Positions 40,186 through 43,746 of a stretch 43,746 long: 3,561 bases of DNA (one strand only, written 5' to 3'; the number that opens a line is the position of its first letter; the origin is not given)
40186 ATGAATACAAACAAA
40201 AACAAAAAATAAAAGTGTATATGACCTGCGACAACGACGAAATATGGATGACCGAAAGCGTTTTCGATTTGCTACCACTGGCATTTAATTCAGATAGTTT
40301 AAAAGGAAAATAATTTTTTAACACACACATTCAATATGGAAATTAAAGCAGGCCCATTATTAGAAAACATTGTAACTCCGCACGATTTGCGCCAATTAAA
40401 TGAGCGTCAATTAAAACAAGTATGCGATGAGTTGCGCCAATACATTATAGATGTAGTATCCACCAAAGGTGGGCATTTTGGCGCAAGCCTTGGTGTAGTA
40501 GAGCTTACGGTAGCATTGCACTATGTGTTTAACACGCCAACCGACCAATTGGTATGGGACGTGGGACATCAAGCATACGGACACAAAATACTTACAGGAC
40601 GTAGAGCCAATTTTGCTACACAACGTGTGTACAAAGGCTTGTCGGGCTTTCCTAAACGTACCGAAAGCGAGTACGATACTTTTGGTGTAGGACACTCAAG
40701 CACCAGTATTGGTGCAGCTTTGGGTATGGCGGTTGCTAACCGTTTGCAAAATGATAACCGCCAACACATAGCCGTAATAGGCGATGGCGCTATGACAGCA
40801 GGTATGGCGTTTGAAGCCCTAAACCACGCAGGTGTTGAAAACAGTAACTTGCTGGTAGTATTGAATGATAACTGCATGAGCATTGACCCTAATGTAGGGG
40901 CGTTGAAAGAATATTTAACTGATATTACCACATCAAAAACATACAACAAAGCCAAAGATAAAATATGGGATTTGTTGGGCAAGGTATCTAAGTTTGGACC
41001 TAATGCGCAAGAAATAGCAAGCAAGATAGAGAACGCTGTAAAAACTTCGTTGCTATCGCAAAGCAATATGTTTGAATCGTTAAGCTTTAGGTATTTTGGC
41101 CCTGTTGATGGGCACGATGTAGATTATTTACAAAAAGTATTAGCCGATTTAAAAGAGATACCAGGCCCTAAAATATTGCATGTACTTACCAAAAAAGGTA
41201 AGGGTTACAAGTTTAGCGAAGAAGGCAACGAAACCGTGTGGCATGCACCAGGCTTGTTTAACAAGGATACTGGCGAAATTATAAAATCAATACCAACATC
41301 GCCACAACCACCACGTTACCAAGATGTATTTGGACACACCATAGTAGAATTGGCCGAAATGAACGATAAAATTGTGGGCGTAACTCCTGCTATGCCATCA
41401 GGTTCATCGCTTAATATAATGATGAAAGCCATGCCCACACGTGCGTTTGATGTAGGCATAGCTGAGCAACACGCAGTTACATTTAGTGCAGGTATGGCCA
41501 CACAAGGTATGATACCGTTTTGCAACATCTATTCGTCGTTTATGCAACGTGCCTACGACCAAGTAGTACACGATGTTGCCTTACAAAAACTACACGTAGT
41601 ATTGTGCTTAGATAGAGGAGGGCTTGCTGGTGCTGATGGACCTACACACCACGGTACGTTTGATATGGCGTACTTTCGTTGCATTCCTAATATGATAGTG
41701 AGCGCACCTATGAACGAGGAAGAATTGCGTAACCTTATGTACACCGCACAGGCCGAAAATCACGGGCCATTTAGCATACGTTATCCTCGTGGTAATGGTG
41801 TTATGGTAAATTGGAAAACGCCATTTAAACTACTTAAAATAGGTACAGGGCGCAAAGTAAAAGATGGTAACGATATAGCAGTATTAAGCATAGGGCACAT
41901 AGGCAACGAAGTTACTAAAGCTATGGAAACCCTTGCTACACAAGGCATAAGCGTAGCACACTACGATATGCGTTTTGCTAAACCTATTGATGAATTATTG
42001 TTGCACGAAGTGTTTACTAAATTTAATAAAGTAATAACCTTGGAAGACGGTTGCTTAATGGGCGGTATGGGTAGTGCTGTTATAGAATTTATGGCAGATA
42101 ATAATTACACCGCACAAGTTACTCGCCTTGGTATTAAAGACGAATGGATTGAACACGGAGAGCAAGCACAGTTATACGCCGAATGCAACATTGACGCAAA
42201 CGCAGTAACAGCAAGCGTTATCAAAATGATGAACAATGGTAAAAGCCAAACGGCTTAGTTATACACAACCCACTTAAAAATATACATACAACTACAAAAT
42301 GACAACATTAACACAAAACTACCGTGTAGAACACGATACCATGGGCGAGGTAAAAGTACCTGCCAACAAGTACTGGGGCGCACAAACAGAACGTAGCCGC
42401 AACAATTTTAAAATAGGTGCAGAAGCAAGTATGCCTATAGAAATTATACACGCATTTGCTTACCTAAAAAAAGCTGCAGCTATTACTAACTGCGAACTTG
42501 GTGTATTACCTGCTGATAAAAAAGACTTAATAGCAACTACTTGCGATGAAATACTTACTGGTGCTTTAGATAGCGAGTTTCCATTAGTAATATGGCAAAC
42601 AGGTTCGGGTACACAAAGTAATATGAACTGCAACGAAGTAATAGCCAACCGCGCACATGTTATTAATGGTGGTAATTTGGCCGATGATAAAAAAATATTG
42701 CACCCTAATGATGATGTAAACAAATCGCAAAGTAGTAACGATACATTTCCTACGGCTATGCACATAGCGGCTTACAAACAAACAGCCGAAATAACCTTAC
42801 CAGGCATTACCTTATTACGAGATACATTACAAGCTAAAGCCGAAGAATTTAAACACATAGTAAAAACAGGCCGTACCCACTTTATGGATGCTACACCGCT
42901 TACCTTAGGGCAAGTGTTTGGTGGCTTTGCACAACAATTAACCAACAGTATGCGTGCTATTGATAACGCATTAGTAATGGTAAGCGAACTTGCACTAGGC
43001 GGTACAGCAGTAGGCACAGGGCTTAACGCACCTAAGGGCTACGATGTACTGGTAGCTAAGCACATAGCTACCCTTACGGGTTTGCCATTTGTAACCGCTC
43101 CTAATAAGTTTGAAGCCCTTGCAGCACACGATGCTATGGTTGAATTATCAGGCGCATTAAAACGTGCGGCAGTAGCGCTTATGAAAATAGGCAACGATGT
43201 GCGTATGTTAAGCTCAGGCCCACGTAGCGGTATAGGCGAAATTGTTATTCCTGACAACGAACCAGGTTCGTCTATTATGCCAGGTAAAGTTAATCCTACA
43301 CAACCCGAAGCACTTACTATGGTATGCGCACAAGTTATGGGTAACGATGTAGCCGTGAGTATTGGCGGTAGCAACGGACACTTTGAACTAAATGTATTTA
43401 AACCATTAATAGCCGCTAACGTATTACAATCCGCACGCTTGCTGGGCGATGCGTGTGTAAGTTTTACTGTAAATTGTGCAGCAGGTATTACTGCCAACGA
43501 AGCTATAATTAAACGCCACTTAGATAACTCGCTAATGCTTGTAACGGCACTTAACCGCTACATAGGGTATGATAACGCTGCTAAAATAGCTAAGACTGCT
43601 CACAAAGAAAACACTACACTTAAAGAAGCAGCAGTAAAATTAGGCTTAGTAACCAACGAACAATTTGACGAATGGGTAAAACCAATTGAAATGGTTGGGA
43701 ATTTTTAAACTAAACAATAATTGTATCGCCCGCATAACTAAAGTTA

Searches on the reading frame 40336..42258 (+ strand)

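Call 61: search_protein_families(library=pfam, max_evalue=0.00001, proteins=[window:40336-42258:+])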
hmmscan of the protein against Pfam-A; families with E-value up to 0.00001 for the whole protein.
window:40336-42258:+ (640 aa): 6 families
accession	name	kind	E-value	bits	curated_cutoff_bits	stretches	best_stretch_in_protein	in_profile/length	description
PF13292.11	DXP_synthase_N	-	3e-120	401.1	21.2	1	9-285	1-274/274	1-deoxy-D-xylulose-5-phosphate synthase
PF02779.29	Transket_pyr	-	2.4e-41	141.7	27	1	327-487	4-171/174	Transketolase, pyrimidine binding domain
PF02780.25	Transketolase_C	-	1.8e-24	86.5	25.9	1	503-624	1-124/124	Transketolase, C-terminal domain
PF00456.26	Transketolase_N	-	8.1e-07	28.8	22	0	28-235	4-230/334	Transketolase, thiamine diphosphate binding domain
PF02775.26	TPP_enzyme_C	-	4.9e-06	26.9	21.9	0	116-181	25-84/151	Thiamine pyrophosphate enzyme, C-terminal TPP binding domain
PF00676.26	E1_dh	-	6.6e-06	25.7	22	0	120-179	104-161/300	Dehydrogenase E1 component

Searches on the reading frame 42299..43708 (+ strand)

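Call 61: search_protein_families(library=pfam, max_evalue=0.00001, proteins=[window:42299-43708:+])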
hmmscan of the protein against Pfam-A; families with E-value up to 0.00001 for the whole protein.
window:42299-43708:+ (469 aa): 2 families
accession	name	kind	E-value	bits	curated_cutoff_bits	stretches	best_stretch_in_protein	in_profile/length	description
PF00206.25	Lyase_1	-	1.8e-105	353.3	27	1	16-348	1-312/312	Lyase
PF10415.14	FumaraseC_C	-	1.3e-25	90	32.5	1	414-466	1-53/54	Fumarase C C-terminus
